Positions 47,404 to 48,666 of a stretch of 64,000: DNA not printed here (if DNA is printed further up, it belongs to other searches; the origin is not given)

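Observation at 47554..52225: Form-I coxMSL followed by XdhC with a YHS/TRASH-like Cys tail: candidate Cu-handling maturation factor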

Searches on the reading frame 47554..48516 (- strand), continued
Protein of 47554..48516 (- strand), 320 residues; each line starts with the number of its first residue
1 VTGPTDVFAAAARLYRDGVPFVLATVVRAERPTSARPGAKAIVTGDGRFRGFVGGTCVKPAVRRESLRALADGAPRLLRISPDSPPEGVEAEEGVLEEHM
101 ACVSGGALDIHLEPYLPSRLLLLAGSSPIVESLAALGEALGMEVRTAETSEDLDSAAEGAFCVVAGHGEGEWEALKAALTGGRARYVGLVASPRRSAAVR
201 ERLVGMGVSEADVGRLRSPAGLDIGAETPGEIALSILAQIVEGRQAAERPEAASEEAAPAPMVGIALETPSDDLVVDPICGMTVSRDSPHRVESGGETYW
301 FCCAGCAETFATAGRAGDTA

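Call 19: search_dna_similar(query=window:47554-48516:-, collection=plasmids, mode=protein, max_rows=30, max_evalue=0.00001)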
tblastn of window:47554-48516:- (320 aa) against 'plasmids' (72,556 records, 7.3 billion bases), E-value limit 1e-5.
Records with a match: 57; places in all: 57; records where one place covers at least 80% of the query: 6.
Best place of each record, by identity: <60% 57.
By first word of the organism name: Haloarcula 6; Natrinema 4; Deinococcus 3; Rhizobium 3; Paraburkholderia 2; Roseivivax 2; Caballeronia 2; Afipia 2; Bradyrhizobium 2; Haloterrigena 2; and 23 more.
By predicted mobility (MOB-suite, as given by PLSDB): non-mobilizable 44; conjugative 8; mobilizable 5.
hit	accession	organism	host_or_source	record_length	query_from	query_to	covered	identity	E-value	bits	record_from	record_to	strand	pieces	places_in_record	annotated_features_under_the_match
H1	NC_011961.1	Thermomicrobium roseum DSM 5159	-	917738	6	310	95%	42.3%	1e-46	175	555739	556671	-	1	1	XdhC family protein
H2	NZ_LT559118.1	Nonomuraea gerenzanensis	-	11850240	12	241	72%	45.7%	2e-30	128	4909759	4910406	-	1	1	none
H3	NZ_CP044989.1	Deinococcus sp. AJ005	single cell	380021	13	310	93%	34.7%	4e-33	136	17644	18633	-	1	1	XdhC family protein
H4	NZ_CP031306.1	Natronorubrum bangense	Cell culture,The Bange salt-alkaline ...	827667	20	312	92%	34.1%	2e-28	122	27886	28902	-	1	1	XdhC family protein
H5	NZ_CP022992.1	Paraburkholderia aromaticivorans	-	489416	13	310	93%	32.3%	1e-24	111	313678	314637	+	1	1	XdhC family protein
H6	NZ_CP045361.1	Roseivivax sp. THAF40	pure culture,Surface of a polyethylene ...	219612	8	245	74%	39.2%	2e-28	122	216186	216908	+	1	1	XdhC family protein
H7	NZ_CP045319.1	Roseivivax sp. THAF197b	pure culture,Surface of a polyethylene ...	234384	8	245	74%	39.2%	2e-28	122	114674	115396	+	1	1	XdhC family protein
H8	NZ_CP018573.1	Marivivens sp. JLT3646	cell culture,shallow-sea hydrothermal ...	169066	11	245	73%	39.5%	2e-28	122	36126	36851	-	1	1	XdhC family protein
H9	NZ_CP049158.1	Caballeronia sp. SBC1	whole organism,soil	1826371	13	310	93%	31.1%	9e-21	100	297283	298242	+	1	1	none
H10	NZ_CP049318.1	Caballeronia sp. SBC2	whole organism,soil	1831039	13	310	93%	31.1%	9e-21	100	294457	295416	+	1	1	none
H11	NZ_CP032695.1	Rhizobium jaguaris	Calliandra grandiflora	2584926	1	245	77%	36.7%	6e-24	109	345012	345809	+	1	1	none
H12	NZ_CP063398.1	Rhizobium sp. SL42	Amphicarpaea bracteata,Whole ...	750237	1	245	77%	36.3%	4e-25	113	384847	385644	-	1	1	XdhC/CoxI family protein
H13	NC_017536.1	Afipia carboxidovorans OM4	-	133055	1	245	77%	36.0%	9e-15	82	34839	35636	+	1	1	XdhC family protein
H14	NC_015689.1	Afipia carboxidovorans OM5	-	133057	1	245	77%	36.0%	9e-15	82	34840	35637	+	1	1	XdhC family protein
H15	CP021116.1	Aestuarium zhoushanense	pure culture,tidal flat sample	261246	11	245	73%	37.4%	3e-21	101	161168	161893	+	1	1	XdhC /CoxI family-like protein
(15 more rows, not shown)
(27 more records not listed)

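Call 20: get_annotated_region(hit=H1, flank=12000)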
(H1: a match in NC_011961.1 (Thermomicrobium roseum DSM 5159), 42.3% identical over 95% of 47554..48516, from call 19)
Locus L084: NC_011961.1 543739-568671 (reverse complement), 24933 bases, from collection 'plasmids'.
description: Thermomicrobium roseum DSM 5159 plasmid unnamed, complete sequence
organism: Thermomicrobium roseum DSM 5159 (NCBI taxid 309801)
taxonomy: Bacteria; Thermomicrobiota; Thermomicrobia; Thermomicrobiales; Thermomicrobiaceae; Thermomicrobium; Thermomicrobium roseum; Thermomicrobium roseum DSM 5159
host: -; source: -; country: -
typing (MOB-suite, as given by PLSDB): non-mobilizable
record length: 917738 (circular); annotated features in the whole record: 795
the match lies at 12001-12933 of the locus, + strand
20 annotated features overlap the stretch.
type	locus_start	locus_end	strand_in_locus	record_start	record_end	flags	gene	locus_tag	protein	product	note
CDS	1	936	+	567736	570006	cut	-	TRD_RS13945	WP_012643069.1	diguanylate cyclase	-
CDS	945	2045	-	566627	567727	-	-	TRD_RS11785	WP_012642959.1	Xaa-Pro peptidase family protein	GO:0006508 - proteolysis [Evidence IEA]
CDS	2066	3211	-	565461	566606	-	-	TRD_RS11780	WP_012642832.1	hypothetical protein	-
CDS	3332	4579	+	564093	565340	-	-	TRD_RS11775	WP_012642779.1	GAF domain-containing sensor histidine kinase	-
CDS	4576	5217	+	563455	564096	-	-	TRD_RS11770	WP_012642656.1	response regulator transcription factor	GO:0000160 - phosphorelay signal transduction system [Evidence IEA]; GO:0006355 - regulation of DNA-templated ...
CDS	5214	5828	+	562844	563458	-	-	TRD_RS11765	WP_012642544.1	nucleotidyltransferase family protein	-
CDS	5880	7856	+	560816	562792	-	-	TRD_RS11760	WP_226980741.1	S9 family peptidase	-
CDS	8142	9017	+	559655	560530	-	-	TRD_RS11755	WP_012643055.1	xanthine dehydrogenase family protein subunit M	-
CDS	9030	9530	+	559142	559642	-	-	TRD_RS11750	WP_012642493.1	(2Fe-2S)-binding protein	-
CDS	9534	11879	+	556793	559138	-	-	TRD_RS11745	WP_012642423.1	aerobic carbon-monoxide dehydrogenase large subunit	-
CDS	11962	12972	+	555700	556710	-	-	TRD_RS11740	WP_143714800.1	XdhC family protein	-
CDS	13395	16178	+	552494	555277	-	acnA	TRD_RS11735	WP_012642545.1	aconitate hydratase AcnA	GO:0006099 - tricarboxylic acid cycle [Evidence IEA]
CDS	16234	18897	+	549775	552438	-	-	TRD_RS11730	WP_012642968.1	pitrilysin family protein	-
CDS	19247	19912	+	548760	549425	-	-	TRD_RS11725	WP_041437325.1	chlorite dismutase family protein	-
CDS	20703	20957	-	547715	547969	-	-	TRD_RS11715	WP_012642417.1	hypothetical protein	-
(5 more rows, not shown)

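Call 21: get_annotated_region(hit=H14, flank=10000)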
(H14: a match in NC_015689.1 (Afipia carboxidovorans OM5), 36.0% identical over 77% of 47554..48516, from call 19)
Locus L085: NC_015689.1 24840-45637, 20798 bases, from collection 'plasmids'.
description: Afipia carboxidovorans OM5 plasmid pHCG3, complete sequence
organism: Afipia carboxidovorans OM5 (NCBI taxid 504832)
taxonomy: Bacteria; Pseudomonadota; Alphaproteobacteria; Hyphomicrobiales; Nitrobacteraceae; Afipia; Afipia carboxidovorans; Afipia carboxidovorans OM5
host: -; source: -; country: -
typing (MOB-suite, as given by PLSDB): conjugative; replicon rep_cluster_503; relaxase MOBQ; mating-pair formation MPF_T
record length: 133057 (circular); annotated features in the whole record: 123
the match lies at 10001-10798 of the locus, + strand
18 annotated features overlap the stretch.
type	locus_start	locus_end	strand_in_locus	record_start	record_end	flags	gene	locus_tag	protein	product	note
CDS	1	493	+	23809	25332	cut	-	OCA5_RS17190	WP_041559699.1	DUF6504 family protein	-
CDS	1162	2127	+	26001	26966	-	-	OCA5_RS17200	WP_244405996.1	transporter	-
CDS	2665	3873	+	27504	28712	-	-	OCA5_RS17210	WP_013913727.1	MHYT domain-containing protein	-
CDS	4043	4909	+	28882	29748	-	coxM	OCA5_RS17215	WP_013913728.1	carbon monoxide dehydrogenase medium subunit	-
CDS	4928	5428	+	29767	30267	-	coxS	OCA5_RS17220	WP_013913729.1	carbon monoxide dehydrogenase small subunit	-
CDS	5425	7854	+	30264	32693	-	-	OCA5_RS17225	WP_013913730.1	aerobic carbon-monoxide dehydrogenase large subunit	-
CDS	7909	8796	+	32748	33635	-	-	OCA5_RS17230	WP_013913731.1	MoxR family ATPase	-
CDS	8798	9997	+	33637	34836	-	-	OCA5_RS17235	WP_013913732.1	VWA domain-containing protein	-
CDS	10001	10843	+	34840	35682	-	-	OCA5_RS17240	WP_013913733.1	XdhC family protein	-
CDS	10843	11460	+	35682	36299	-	-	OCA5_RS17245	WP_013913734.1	carbon monoxide dehydrogenase subunit G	-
CDS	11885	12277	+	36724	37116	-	-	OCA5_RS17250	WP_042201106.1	MHYT domain-containing protein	-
CDS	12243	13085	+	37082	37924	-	-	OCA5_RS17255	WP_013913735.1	MHYT domain-containing protein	-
CDS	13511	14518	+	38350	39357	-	-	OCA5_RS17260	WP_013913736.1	XdhC family protein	-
CDS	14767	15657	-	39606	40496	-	-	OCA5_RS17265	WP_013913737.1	DMT family transporter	GO:0055085 - transmembrane transport [Evidence IEA]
CDS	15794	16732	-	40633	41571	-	-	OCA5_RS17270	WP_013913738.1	LysR family transcriptional regulator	-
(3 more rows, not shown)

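Call 32: search_solved_structures(query=window:47554-48516:-, max_evalue=1, show_alignments=2)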
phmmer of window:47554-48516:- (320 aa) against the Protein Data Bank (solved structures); distinct sequences matched with E-value up to 1: 2.
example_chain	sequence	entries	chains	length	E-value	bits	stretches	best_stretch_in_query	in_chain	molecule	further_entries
2we7_A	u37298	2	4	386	4.2e-13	52.6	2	156-250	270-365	Xanthine dehydrogenase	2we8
3on5_A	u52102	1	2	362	1.1e-05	28.1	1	167-244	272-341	BH1974 protein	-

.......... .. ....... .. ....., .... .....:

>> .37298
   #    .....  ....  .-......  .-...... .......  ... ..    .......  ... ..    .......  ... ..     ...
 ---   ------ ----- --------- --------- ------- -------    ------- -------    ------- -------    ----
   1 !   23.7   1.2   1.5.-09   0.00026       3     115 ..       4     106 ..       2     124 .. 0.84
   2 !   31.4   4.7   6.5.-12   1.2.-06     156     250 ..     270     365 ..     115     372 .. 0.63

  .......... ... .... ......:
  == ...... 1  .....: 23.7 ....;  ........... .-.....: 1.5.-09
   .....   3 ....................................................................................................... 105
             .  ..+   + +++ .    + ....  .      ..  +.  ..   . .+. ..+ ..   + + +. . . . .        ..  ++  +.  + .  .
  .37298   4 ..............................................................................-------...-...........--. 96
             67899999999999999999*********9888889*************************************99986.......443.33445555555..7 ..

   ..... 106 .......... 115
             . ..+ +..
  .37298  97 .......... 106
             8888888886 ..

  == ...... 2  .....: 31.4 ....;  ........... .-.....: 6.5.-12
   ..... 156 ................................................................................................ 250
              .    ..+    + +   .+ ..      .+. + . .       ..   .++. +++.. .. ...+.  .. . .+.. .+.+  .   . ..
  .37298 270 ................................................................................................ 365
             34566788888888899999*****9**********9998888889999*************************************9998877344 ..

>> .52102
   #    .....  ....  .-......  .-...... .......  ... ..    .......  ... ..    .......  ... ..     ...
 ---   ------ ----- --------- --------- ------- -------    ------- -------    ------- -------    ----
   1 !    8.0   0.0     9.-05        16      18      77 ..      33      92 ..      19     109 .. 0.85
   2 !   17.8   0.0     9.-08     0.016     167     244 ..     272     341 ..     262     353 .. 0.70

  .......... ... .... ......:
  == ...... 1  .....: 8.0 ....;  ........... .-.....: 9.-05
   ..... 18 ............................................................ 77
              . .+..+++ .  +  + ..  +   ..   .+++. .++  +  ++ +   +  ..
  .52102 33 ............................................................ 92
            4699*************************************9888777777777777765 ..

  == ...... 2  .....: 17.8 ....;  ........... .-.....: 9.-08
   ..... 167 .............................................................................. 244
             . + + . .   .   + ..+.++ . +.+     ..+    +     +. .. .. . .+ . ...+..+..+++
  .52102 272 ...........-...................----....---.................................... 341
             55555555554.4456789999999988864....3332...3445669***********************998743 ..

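Call 36: get_annotated_region(hit=H4, flank=9000)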
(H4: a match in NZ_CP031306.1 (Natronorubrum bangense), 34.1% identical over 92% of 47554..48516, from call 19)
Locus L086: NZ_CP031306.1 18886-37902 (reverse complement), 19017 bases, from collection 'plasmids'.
description: Natronorubrum bangense strain JCM 10635 plasmid unnamed1, complete sequence
organism: Natronorubrum bangense (NCBI taxid 61858)
taxonomy: Archaea; Euryarchaeota; Halobacteria; Halobacteriales; Natrialbaceae; Natronorubrum; Natronorubrum bangense
host: -; source: Cell culture,The Bange salt-alkaline lake in Tibet; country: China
typing (MOB-suite, as given by PLSDB): non-mobilizable
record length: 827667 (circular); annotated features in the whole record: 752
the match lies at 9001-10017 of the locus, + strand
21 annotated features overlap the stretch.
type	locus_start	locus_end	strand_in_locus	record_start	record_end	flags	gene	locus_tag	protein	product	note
CDS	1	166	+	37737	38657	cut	-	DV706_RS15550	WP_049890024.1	DUF3267 domain-containing protein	-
CDS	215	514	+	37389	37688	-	-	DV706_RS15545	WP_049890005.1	PadR family transcriptional regulator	-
CDS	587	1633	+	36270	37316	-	-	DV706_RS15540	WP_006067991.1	phytoene/squalene synthase family protein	GO:0008299 - isoprenoid biosynthetic process [Evidence IEA]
CDS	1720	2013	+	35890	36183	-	-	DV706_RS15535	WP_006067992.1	hypothetical protein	-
CDS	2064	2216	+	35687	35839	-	-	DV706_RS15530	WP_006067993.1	AbrB/MazE/SpoVT family DNA-binding domain-containing protein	-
CDS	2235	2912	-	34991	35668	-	-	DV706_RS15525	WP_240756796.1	nucleotidyltransferase family protein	-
CDS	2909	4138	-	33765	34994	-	-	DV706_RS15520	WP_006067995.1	molybdopterin molybdotransferase MoeA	-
CDS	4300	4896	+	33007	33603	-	-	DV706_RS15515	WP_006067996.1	SRPBCC domain-containing protein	-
CDS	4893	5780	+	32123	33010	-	-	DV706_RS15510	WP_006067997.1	xanthine dehydrogenase family protein subunit M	-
CDS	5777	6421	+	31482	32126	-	-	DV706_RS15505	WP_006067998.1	(2Fe-2S)-binding protein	-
CDS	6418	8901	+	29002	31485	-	-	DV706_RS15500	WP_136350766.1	aerobic carbon-monoxide dehydrogenase large subunit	-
CDS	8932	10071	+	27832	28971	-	-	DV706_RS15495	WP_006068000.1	XdhC family protein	-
CDS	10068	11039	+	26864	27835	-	-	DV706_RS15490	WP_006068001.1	MoxR family ATPase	-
CDS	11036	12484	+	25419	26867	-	-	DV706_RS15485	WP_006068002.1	VWA domain-containing protein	-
CDS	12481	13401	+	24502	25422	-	-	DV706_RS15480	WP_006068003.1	DUF364 domain-containing protein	-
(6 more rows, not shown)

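Call 37: get_annotated_region(hit=H5, flank=9000)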
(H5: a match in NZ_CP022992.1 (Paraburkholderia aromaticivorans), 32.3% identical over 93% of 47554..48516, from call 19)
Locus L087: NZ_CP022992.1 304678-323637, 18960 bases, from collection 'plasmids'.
description: Paraburkholderia aromaticivorans strain BN5 plasmid pBN2, complete sequence
organism: Paraburkholderia aromaticivorans (NCBI taxid 2026199)
taxonomy: Bacteria; Pseudomonadota; Betaproteobacteria; Burkholderiales; Burkholderiaceae; Paraburkholderia; Paraburkholderia aromaticivorans
host: -; source: -; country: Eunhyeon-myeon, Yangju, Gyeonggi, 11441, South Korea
typing (MOB-suite, as given by PLSDB): non-mobilizable; mating-pair formation MPF_T
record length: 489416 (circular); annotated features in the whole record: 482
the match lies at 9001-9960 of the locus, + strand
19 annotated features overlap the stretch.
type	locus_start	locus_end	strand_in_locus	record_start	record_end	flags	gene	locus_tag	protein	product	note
CDS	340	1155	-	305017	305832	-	-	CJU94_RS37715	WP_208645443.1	LytTR family DNA-binding domain-containing protein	-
CDS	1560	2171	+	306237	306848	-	-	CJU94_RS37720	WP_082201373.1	OmpW family outer membrane protein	-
CDS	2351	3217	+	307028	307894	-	-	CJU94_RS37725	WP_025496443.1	xanthine dehydrogenase family protein subunit M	-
CDS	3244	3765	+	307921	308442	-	-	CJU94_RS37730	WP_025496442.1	(2Fe-2S)-binding protein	-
CDS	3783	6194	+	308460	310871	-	-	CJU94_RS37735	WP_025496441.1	aerobic carbon-monoxide dehydrogenase large subunit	-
CDS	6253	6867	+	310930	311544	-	-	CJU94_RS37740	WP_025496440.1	SRPBCC family protein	-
CDS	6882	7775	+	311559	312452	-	-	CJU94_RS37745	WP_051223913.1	MoxR family ATPase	-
CDS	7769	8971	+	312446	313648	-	-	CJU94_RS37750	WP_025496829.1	VWA domain-containing protein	-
CDS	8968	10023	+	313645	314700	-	-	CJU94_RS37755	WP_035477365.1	XdhC family protein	-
CDS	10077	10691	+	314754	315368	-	-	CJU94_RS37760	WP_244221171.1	nucleotidyltransferase family protein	-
CDS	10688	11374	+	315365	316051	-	-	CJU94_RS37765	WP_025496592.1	hypothetical protein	-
CDS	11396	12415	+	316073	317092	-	-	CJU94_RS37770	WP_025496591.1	XdhC family protein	-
CDS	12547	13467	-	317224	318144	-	-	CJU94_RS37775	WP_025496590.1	LysR family transcriptional regulator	-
CDS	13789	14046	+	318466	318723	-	-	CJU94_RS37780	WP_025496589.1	hypothetical protein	-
CDS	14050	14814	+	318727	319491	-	-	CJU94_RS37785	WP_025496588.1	HAD family hydrolase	-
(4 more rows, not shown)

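Call 41: predict_structure(alignment_id=A2)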
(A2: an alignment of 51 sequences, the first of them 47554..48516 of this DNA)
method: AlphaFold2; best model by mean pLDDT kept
length: 320 residues; sequences in the alignment: 51
mean_pLDDT: 86.4   pTM: 0.64
mean pLDDT of the five models: 86.4, 85.1, 84.7, 84.1, 82.3
residues with pLDDT >= 90: 205; 70-90: 73; 50-70: 18; < 50: 24
segments of 3 or more residues with pLDDT < 50: 1-3, 252-270
pLDDT, mean of each block of 10 residues (from residue 1): 71 90 96 88 96 91 95 92 78 81 82 92 95 95 91 93 86 95 95 93 97 95 89 95 70 46 45 85 92 95 92 67
secondary structure, 60 per line:
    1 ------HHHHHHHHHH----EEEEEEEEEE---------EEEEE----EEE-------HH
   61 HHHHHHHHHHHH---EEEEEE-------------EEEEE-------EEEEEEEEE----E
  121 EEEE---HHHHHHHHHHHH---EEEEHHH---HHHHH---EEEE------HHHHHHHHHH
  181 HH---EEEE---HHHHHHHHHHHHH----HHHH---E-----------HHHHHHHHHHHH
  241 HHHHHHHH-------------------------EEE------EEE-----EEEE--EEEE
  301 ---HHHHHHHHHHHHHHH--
elements in order: H7-16 E21-30 E40-44 E49-51 H59-72 E76-81 E95-99 E107-115 E120-124 H128-139 E143-146 H153-157 E161-164 H171-182 E186-189 H193-205 H210-213 H229-248 E274-276 E283-285 E291-294 E297-300 H304-318

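Call 44: fold_search(model_id=the predicted structure, library=pdb)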
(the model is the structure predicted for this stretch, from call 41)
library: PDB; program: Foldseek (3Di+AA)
matches with E <= 10: 1138; with E <= 0.001: 6
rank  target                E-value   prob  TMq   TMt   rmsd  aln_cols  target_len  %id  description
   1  2we7_A                1.2e-15  1.00  0.40  0.37  13.4       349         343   21  Crystal structure of Mycobacterium tuberculosis Rv0376c homologue from Mycobacterium smegmatis (released 2010-04-07)
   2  2we8_A                2.1e-15  1.00  0.40  0.38  13.3       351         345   20  Crystal structure of Mycobacterium tuberculosis Rv0376c homologue from Mycobacterium smegmatis (released 2010-04-07)
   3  2we8_B                3.1e-14  1.00  0.52  0.50   4.7       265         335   24  Crystal structure of Mycobacterium tuberculosis Rv0376c homologue from Mycobacterium smegmatis (released 2010-04-07)
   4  3on5_A                9.7e-14  1.00  0.36  0.34  12.3       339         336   17  Crystal structure of a xanthine dehydrogenase (BH1974) from Bacillus halodurans at 2.80 A resolution (released 2010-09-15)
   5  2we7_B                1.4e-13  1.00  0.53  0.51   4.6       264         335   24  Crystal structure of Mycobacterium tuberculosis Rv0376c homologue from Mycobacterium smegmatis (released 2010-04-07)
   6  3on5_B                6.4e-11  1.00  0.36  0.36  11.9       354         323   16  Crystal structure of a xanthine dehydrogenase (BH1974) from Bacillus halodurans at 2.80 A resolution (released 2010-09-15)
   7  1c3q_A                2.6e-02  0.96  0.22  0.25   9.3       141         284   20  CRYSTAL STRUCTURE OF NATIVE THIAZOLE KINASE IN THE MONOCLINIC FORM (released 1999-08-09)
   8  4pg4_A                2.7e-02  0.97  0.22  0.19   5.8       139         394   12  Crystal structure of S. aureus Homoserine Dehydrogenase at pH6.0 (released 2015-05-06)
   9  4pg6_A                2.9e-02  0.95  0.22  0.18   5.5       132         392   11  Crystal structure of S. aureus Homoserine Dehydrogenase at pH7.0 (released 2015-05-13)
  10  9r76_A                3.9e-02  0.95  0.20  0.22   4.3       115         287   16  Imine Reductase IR91 from Kribbella flavida with NADP+ (released 2025-11-05)
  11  1esj_A                3.9e-02  0.93  0.22  0.25   9.6       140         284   19  CRYSTAL STRUCTURE OF THIAZOLE KINASE MUTANT (C198S) (released 2000-08-09)
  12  5a9s_B                4.1e-02  0.99  0.22  0.25   4.4       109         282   20  NADPH complex of Imine Reductase from Amycolatopsis orientalis (released 2016-06-01)
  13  4pg5_A                4.1e-02  0.90  0.21  0.18   6.4       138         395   12  Crystal structure of S. aureus Homoserine Dehydrogenase at pH6.5 (released 2015-05-06)
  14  3hpd                  4.4e-02  0.92  0.23  0.28   8.4       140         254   18  Structure of hydroxyethylthiazole kinase protein from pyrococcus horikoshii OT3 (released 2009-06-16)
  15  1ekq_B                4.7e-02  0.99  0.22  0.27   3.9       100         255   21  CRYSTAL STRUCTURE OF HYDROXYETHYLTHIAZOLE KINASE IN R3 SPACE GROUP (released 2000-08-09)
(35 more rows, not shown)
